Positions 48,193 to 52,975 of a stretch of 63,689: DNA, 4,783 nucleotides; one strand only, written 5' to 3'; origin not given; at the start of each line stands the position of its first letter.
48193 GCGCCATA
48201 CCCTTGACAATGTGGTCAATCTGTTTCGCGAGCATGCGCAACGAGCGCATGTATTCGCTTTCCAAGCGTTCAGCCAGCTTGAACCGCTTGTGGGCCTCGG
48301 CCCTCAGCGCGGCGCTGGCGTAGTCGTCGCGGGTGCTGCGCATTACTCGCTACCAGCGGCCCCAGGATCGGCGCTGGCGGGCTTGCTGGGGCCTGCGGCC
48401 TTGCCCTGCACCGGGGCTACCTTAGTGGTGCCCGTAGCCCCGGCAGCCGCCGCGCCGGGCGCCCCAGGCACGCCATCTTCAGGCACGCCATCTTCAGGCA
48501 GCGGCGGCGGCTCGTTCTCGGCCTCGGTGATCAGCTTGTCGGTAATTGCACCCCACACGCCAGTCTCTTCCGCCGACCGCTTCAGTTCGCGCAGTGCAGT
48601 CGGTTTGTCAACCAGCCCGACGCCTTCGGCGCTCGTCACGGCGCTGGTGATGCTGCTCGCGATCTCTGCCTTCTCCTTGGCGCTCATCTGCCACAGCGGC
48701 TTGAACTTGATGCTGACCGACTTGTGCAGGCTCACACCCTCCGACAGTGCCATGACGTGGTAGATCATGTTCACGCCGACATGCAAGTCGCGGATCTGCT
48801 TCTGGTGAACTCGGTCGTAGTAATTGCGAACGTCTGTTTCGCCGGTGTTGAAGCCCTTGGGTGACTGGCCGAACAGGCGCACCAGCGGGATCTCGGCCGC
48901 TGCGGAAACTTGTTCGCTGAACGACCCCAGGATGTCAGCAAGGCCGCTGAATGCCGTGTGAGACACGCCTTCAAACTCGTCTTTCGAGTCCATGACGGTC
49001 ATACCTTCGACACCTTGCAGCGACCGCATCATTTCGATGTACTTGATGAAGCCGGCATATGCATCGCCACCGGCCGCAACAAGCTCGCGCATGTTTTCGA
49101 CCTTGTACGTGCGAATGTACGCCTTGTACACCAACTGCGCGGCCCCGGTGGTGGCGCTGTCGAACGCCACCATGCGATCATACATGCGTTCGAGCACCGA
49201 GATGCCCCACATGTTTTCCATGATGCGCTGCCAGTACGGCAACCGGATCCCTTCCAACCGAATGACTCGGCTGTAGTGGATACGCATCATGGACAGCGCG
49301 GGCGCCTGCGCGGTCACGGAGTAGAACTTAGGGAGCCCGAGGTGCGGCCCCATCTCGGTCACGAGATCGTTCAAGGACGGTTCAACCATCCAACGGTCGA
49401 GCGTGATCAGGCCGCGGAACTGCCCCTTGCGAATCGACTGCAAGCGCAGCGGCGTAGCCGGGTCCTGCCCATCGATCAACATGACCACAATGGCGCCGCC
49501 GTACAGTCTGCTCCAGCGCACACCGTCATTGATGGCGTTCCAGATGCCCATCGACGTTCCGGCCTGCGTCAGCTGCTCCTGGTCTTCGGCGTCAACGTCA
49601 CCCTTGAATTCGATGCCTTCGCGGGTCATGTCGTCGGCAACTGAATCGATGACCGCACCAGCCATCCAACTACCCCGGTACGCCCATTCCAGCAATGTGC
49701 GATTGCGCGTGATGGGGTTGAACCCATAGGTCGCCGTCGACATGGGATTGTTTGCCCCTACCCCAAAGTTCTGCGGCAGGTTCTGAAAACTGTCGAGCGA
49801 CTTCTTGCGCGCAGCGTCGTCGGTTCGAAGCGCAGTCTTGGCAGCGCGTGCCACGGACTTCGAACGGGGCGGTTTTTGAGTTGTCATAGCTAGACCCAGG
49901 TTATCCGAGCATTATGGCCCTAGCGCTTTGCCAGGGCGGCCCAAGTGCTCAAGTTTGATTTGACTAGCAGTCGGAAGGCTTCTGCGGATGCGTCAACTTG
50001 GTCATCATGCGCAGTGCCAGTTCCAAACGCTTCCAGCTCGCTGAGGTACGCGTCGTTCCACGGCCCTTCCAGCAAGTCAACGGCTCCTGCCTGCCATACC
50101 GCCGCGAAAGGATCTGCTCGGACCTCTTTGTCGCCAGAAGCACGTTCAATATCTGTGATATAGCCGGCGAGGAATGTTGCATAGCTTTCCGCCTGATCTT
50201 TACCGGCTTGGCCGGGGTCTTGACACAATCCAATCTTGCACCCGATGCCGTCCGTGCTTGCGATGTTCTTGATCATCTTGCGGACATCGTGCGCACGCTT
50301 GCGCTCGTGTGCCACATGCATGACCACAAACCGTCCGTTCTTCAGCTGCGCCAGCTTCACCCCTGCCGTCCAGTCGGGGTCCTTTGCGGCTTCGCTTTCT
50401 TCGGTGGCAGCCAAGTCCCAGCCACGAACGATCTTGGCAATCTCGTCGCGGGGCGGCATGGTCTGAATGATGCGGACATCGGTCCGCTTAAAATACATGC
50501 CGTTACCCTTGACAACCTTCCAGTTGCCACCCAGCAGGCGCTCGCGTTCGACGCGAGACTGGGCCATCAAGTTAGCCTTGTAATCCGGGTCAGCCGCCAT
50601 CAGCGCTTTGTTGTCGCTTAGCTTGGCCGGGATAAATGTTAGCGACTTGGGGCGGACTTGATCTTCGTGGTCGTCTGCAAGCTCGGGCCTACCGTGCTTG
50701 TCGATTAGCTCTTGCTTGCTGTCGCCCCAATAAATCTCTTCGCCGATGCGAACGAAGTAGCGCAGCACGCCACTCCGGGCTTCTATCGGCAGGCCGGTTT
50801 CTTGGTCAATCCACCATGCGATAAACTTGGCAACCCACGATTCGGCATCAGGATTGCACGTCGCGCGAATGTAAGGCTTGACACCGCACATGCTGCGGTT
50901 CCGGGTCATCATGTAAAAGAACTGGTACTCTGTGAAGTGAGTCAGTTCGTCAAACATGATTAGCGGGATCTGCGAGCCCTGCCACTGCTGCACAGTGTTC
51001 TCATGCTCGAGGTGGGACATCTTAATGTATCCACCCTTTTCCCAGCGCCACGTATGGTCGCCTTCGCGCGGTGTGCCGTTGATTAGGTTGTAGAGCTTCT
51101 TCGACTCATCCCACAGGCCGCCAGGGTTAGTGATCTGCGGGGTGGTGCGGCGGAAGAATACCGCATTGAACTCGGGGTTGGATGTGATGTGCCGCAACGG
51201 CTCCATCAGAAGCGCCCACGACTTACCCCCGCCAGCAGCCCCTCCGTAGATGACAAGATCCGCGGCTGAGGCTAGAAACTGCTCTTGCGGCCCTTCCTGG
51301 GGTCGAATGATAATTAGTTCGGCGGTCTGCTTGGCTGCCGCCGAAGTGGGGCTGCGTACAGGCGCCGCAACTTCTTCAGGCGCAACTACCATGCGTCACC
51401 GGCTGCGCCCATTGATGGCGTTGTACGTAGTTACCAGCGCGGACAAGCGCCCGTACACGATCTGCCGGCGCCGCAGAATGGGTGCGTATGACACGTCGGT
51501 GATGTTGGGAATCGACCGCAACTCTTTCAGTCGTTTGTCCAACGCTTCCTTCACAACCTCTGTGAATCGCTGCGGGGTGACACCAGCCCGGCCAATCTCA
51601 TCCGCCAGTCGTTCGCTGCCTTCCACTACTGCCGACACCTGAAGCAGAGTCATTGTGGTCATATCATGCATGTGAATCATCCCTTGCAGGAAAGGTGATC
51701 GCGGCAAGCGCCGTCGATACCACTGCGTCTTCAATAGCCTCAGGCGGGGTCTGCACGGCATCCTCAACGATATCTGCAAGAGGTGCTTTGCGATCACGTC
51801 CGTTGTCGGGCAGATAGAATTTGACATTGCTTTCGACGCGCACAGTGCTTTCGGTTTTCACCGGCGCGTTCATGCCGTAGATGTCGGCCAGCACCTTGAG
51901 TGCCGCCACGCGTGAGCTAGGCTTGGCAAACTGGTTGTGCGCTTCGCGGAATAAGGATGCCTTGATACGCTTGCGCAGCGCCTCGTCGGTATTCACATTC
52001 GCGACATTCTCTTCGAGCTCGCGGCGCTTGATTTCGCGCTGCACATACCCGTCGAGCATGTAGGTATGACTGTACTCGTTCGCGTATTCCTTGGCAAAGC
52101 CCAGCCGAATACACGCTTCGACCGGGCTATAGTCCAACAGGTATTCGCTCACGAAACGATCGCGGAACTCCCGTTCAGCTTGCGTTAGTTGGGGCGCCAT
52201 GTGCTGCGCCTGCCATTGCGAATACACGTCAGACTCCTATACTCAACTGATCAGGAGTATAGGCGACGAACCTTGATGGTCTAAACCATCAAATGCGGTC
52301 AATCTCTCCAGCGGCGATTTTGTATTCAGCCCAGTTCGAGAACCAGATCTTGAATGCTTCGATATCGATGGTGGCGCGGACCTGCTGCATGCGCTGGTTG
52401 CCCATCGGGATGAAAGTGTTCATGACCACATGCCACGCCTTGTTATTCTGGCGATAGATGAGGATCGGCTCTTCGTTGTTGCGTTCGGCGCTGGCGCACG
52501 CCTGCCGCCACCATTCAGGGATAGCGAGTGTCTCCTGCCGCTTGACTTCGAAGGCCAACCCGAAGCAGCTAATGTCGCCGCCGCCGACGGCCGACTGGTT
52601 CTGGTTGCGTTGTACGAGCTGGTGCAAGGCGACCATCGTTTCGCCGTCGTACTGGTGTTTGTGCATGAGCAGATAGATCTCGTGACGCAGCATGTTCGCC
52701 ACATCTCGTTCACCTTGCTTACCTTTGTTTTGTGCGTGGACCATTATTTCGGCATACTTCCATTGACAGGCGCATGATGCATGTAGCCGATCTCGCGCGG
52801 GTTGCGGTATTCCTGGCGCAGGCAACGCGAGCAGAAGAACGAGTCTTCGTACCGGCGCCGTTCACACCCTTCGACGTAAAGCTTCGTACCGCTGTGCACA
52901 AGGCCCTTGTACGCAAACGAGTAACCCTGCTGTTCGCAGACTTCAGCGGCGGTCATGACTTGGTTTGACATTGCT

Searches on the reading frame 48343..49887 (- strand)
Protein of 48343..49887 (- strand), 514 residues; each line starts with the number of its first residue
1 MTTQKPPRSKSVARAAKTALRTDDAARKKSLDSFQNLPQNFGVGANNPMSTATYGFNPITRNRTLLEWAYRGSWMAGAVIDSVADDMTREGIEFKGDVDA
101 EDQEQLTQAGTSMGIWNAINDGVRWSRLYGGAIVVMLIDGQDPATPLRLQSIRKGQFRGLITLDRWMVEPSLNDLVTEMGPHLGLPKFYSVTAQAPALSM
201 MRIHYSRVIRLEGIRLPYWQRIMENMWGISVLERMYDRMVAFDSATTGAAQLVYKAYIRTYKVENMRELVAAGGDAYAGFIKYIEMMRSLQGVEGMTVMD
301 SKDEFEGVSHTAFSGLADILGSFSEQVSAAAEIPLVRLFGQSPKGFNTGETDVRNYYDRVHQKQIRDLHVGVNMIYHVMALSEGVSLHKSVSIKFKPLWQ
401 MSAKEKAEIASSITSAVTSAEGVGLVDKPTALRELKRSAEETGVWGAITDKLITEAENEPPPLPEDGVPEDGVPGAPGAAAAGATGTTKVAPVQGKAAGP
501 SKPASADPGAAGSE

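Call 13: search_protein_families(library=phrogs, proteins=[window:48343-49887:-], max_evalue=0.01)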
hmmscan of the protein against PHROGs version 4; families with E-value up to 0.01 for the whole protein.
window:48343-49887:- (514 aa): 9 families
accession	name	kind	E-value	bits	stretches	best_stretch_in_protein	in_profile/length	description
phrog_146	-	head and packaging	4.6e-128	429.6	1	23-472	16-461/587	portal protein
phrog_12751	-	unknown function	6.8e-74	249.6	1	220-471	3-254/283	-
phrog_15615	-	head and packaging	3e-44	151.8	1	31-229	6-192/194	virion structural protein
phrog_15528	-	head and packaging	1.6e-41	143.6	1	14-502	16-516/794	portal protein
phrog_4660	-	head and packaging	4.3e-17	62.7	1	74-464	121-500/765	minor head protein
phrog_220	-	head and packaging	9.2e-16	58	1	82-426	71-429/1338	minor head protein and DNA pilot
phrog_28295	-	unknown function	8.1e-12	46.3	1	87-140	1-54/54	-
phrog_30637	-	unknown function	1.4e-11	44.1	1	202-413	4-215/1119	-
phrog_37066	-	unknown function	0.005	17.8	0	15-88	7-78/91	-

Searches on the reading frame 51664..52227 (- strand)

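Call 13: search_protein_families(library=phrogs, proteins=[window:51664-52227:-], max_evalue=0.01)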
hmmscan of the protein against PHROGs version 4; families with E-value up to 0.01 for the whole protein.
window:51664-52227:- (187 aa): 2 families
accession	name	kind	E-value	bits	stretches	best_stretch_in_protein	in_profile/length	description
phrog_5334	-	head and packaging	1.8e-18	68.2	1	9-133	8-128/162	terminase small subunit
phrog_51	-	head and packaging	3.5e-10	41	1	22-132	93-227/261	terminase small subunit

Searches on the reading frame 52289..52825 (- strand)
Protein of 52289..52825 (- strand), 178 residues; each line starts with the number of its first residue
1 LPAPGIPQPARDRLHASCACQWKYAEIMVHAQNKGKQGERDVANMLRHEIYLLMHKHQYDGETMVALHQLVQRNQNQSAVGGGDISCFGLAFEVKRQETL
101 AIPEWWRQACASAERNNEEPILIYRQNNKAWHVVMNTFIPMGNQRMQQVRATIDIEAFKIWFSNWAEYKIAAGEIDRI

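Call 13: search_protein_families(library=phrogs, proteins=[window:52289-52825:-], max_evalue=0.01)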
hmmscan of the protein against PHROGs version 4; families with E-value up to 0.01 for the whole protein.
window:52289-52825:- (178 aa): 1 family
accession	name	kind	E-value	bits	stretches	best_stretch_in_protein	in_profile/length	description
phrog_244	-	DNA, RNA and nucleotide metabolism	6.2e-21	76.5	1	29-136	6-102/186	RusA-like Holliday junction resolvase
